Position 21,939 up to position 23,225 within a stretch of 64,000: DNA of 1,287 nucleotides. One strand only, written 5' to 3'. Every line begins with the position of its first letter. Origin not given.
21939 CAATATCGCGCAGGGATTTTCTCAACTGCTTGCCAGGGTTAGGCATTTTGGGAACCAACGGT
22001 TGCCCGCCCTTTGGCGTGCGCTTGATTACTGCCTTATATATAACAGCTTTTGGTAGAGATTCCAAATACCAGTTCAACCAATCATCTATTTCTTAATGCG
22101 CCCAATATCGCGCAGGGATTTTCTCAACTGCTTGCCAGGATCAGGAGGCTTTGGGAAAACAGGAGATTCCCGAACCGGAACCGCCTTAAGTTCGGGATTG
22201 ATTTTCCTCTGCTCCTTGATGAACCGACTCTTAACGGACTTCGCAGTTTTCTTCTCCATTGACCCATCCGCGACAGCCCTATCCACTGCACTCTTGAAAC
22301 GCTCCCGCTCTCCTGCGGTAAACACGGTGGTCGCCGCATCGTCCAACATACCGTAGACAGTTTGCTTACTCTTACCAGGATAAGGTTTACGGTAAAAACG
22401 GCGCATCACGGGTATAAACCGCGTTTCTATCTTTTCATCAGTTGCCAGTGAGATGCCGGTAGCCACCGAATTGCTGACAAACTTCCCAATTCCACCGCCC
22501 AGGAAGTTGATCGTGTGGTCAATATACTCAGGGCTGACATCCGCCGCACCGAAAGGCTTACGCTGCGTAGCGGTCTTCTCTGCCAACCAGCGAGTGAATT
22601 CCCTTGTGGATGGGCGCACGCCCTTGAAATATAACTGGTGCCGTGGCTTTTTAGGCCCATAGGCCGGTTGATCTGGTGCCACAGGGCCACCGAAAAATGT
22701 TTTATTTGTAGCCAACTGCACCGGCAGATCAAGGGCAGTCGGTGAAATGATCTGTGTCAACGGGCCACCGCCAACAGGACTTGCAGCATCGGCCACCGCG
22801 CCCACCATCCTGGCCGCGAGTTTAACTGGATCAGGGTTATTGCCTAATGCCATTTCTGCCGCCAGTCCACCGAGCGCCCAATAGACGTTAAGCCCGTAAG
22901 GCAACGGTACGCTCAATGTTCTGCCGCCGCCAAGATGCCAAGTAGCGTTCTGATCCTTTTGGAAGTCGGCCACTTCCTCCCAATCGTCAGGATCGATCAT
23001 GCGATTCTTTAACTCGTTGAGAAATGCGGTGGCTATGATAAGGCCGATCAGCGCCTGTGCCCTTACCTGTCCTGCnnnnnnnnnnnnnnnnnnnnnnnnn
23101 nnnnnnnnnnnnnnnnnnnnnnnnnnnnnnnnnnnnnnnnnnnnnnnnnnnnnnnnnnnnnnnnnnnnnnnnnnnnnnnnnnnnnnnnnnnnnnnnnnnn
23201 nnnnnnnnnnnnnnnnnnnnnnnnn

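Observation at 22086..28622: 2178-aa protein with an embedded ParB-like nuclease domain in the slot of an ejected internal-virion protein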

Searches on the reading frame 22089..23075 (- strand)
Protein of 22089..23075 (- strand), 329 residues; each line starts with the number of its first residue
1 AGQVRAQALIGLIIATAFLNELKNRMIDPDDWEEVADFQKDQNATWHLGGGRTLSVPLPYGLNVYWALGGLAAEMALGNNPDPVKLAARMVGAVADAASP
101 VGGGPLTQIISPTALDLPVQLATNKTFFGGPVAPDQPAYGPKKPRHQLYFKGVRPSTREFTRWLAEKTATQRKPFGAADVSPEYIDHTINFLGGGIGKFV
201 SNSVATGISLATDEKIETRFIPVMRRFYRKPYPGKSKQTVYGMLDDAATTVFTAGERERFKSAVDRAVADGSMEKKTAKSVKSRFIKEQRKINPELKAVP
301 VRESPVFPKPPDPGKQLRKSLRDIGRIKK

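Call 11: search_protein_families(library=pfam, proteins=[window:22089-23075:-], max_evalue=10)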
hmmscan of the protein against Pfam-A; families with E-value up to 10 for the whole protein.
window:22089-23075:- (329 aa): 1 family
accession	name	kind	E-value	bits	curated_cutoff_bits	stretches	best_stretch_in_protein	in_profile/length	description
PF18857.6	LPD38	-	6.6e-33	114.8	27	1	30-223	2-188/189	Large polyvalent protein associated domain 38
